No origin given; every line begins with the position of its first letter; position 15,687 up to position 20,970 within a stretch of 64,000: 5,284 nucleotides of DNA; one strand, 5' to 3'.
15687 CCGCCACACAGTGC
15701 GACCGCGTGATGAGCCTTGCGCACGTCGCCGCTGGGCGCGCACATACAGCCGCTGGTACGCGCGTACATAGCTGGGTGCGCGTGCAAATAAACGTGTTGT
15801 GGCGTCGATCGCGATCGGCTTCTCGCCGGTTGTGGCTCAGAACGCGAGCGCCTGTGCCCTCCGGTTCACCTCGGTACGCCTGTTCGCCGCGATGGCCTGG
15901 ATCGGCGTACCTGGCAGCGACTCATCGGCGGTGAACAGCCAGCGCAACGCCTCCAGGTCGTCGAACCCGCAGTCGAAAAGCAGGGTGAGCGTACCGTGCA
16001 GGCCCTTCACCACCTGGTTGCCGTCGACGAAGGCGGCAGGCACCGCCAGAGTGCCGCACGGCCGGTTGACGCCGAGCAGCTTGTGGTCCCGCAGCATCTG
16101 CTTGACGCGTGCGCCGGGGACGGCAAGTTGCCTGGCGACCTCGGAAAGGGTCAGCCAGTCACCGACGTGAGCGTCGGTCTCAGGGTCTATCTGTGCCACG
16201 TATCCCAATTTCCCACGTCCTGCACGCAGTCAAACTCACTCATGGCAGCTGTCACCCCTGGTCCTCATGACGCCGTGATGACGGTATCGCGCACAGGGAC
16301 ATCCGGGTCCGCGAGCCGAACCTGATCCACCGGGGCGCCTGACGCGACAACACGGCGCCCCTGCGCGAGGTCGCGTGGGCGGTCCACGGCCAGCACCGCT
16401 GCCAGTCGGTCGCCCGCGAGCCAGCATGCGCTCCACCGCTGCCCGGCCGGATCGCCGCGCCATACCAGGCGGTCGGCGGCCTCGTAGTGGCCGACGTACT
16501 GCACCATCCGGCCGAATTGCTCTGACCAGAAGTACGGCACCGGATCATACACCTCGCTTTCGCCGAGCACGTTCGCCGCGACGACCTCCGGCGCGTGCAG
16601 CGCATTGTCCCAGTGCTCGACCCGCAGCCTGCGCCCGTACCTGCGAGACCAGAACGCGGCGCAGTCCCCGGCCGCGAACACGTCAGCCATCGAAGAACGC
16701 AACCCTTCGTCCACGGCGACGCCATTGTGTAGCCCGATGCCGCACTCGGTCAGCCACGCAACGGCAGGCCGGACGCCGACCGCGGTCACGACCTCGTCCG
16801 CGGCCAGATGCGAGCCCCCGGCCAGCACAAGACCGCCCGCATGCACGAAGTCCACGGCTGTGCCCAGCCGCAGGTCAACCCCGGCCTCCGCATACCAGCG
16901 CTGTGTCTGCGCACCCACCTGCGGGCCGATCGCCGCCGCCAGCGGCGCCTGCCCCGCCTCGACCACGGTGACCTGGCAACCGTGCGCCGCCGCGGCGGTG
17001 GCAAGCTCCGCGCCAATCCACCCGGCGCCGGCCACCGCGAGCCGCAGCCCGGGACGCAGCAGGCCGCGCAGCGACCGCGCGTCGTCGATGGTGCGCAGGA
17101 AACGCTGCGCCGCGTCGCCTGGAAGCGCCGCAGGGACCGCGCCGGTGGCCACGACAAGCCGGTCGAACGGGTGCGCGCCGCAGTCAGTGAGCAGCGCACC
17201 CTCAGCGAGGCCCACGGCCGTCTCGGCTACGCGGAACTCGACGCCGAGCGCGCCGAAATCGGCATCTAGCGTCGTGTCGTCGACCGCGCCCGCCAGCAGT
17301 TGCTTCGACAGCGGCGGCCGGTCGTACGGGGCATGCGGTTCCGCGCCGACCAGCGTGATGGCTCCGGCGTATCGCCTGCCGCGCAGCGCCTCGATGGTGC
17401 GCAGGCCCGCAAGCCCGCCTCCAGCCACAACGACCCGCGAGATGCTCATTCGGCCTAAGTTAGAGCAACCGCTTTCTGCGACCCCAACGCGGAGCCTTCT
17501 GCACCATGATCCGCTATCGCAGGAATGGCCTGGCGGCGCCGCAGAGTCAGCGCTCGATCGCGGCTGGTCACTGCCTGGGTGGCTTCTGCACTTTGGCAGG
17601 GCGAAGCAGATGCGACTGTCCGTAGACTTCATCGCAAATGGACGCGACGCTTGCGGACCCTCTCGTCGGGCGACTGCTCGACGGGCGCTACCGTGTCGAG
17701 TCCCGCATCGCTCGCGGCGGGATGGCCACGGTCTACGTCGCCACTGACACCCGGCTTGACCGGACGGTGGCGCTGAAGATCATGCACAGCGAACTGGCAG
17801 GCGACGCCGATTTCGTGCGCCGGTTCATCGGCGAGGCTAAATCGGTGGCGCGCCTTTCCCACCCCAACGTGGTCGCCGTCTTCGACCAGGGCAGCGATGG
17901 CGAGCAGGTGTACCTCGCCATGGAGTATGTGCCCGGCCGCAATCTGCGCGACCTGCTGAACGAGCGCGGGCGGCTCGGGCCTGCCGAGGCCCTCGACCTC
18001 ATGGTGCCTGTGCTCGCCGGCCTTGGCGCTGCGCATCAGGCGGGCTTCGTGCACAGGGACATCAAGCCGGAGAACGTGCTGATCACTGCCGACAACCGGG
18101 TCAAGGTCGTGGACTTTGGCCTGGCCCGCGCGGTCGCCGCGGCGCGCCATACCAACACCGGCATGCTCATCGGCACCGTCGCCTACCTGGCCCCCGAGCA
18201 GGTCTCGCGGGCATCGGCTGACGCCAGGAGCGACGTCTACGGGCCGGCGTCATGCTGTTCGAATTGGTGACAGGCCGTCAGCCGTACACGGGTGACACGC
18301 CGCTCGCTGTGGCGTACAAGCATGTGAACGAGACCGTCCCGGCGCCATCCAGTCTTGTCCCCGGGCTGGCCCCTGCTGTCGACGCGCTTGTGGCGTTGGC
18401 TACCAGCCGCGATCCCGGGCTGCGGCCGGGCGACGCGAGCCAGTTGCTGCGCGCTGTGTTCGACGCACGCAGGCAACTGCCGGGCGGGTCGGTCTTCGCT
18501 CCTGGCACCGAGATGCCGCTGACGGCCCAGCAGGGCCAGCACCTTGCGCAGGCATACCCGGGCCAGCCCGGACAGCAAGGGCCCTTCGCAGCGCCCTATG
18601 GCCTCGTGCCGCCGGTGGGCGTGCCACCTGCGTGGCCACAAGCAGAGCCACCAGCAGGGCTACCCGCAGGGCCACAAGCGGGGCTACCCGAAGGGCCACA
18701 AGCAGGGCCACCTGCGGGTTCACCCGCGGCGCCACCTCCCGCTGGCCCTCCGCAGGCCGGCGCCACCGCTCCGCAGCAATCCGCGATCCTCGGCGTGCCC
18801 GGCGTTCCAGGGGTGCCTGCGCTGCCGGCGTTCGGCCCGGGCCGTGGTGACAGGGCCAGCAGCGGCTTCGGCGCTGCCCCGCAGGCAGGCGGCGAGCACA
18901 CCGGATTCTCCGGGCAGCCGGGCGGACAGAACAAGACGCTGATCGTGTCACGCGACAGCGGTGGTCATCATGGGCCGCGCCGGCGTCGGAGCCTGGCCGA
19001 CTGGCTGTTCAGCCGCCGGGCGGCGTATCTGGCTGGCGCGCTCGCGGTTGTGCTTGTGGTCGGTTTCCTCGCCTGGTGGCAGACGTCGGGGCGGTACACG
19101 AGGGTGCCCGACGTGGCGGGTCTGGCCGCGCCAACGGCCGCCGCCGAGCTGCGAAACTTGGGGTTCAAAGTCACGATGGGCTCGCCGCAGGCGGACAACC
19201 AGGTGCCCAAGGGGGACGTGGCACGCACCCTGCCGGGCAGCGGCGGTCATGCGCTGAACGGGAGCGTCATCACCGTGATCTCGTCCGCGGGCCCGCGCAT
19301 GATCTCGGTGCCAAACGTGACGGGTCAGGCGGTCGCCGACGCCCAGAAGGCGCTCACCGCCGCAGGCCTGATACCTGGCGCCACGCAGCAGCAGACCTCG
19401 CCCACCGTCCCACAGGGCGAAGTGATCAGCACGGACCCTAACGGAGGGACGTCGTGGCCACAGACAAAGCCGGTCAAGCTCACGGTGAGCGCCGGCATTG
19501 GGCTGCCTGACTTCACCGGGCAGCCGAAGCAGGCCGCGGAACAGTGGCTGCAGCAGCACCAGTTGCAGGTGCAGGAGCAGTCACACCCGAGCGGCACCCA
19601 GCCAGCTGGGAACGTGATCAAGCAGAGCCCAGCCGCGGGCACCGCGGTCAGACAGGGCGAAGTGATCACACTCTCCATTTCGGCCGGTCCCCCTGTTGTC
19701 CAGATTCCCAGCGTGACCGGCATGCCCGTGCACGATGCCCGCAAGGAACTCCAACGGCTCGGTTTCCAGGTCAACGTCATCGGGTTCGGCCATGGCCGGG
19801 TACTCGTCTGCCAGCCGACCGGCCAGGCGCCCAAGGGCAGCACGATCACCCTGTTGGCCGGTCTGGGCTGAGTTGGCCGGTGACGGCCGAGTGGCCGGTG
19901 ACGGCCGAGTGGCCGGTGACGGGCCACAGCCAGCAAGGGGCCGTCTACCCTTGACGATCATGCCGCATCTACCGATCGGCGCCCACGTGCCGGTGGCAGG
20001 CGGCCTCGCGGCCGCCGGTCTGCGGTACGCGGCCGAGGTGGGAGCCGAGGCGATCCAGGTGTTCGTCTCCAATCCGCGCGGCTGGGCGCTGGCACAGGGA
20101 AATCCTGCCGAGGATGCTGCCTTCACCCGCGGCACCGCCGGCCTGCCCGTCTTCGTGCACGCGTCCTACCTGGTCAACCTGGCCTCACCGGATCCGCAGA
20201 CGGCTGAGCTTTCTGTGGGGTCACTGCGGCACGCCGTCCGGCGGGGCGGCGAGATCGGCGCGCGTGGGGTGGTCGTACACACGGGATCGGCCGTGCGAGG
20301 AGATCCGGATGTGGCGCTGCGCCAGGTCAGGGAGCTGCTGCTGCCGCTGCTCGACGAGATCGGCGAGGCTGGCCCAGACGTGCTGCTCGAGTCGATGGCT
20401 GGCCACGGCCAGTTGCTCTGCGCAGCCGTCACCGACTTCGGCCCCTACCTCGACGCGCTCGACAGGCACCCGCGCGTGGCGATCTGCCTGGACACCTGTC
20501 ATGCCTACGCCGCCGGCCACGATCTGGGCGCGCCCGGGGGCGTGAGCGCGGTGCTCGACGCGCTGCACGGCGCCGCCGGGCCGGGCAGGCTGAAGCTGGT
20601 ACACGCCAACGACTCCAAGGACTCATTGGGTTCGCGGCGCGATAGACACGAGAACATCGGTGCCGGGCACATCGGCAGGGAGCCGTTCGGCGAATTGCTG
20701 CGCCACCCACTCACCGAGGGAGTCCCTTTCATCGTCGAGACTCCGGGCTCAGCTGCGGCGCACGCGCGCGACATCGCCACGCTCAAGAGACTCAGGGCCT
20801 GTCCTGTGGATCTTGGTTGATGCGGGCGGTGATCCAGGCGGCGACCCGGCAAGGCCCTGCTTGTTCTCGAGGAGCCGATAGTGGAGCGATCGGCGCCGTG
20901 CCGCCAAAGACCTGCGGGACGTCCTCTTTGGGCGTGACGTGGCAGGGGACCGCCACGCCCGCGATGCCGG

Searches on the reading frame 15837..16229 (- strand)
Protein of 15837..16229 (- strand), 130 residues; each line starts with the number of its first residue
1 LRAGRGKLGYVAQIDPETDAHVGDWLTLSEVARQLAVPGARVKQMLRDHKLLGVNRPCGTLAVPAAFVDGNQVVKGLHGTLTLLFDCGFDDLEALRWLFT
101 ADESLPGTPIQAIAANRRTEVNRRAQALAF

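Call 74: search_protein_families(library=pfam, proteins=[window:15837-16229:-], max_evalue=0.00001)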
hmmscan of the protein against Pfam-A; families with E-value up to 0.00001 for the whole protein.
window:15837-16229:- (130 aa): 2 families
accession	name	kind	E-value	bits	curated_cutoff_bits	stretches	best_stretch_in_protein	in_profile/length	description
PF18367.6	Rv2175c_C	-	7.2e-27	93.7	26.4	1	74-129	1-56/56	Rv2175c C-terminal domain of unknown function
PF21531.3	Rv2175c_wHTH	-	4.9e-13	49.3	27.1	1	24-67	14-56/57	DNA-binding protein Rv2175c, wHTH domain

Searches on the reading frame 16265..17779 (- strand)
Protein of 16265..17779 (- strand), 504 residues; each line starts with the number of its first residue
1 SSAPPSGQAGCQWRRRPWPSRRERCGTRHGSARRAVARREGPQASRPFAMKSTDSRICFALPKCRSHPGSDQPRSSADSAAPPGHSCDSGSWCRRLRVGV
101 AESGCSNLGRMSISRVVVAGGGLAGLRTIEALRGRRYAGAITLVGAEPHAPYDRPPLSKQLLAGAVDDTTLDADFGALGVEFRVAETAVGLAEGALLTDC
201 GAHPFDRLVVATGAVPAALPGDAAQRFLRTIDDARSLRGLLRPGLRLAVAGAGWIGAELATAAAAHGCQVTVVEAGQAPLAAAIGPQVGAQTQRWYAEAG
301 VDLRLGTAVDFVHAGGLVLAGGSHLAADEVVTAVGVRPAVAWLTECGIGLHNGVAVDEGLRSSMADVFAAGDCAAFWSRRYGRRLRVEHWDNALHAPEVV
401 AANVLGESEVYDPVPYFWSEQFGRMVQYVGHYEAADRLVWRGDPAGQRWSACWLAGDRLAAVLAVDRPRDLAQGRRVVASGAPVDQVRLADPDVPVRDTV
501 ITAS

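Call 74: search_protein_families(library=pfam, proteins=[window:16265-17779:-], max_evalue=0.00001)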
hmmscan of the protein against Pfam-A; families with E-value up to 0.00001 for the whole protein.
window:16265-17779:- (504 aa): 3 families
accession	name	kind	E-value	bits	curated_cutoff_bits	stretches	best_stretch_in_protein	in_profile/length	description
PF07992.20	Pyr_redox_2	-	1.5e-49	169.4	26.1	1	115-394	2-288/291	Pyridine nucleotide-disulphide oxidoreductase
PF14759.12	Reductase_C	-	7e-28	97.4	25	1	416-499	1-84/85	Reductase C-terminal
PF00070.33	Pyr_redox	-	2e-13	51.1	22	1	246-313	1-67/82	Pyridine nucleotide-disulphide oxidoreductase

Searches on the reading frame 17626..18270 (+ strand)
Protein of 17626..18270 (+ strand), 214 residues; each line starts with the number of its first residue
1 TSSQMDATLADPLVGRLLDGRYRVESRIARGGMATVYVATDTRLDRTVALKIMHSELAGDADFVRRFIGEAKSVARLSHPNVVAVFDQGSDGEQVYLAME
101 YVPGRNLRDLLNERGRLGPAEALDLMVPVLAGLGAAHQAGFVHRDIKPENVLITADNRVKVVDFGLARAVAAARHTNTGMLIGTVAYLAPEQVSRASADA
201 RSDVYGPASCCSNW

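Call 74: search_protein_families(library=pfam, proteins=[window:17626-18270:+], max_evalue=0.00001)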
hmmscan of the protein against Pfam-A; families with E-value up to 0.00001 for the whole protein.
window:17626-18270:+ (214 aa): 4 families
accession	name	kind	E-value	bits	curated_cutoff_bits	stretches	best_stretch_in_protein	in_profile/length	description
PF00069.31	Pkinase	-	2.2e-41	142.4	31.7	1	22-206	1-182/263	Protein kinase domain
PF07714.23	PK_Tyr_Ser-Thr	-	1.3e-27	97.1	23.1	1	25-205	4-188/258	Protein tyrosine and serine/threonine kinase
PF01636.29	APH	-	8.7e-12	45.7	23.2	0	28-133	5-104/239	Phosphotransferase enzyme family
PF03109.22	ABC1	-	6.2e-08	32.5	22.9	1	93-173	141-220/244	ABC1 atypical kinase-like domain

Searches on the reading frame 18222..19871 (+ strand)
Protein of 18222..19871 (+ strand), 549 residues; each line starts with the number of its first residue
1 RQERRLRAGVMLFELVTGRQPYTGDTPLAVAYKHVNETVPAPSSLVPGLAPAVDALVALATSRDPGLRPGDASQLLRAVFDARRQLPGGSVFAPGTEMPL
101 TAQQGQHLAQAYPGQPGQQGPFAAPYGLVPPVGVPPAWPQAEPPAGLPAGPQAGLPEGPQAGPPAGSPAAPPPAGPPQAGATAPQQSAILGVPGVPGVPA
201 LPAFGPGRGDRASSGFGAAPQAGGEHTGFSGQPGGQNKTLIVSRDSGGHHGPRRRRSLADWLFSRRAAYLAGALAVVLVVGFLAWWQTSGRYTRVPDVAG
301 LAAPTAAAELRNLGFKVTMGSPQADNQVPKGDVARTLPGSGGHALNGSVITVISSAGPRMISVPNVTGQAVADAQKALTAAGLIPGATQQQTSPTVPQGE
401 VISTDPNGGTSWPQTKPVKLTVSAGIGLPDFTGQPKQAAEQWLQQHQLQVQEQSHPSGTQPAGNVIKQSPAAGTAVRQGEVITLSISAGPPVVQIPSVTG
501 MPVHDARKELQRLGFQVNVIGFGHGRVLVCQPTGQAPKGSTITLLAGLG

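Call 74: search_protein_families(library=pfam, proteins=[window:18222-19871:+], max_evalue=0.00001)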
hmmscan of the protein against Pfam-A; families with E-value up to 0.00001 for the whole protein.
window:18222-19871:+ (549 aa): 1 family
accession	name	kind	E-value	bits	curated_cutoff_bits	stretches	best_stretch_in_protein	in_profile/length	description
PF03793.24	PASTA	-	3.6e-51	171.4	23.2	4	428-487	3-63/64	PASTA domain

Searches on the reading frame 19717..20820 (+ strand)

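Call 74: search_protein_families(library=pfam, proteins=[window:19717-20820:+], max_evalue=0.00001)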
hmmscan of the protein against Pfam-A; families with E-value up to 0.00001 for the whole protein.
window:19717-20820:+ (367 aa): 1 family
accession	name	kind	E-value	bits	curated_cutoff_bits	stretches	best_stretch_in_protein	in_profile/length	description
PF01261.30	AP_endonuc_2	-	7.7e-43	147.4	31.1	1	102-358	1-248/249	Xylose isomerase-like TIM barrel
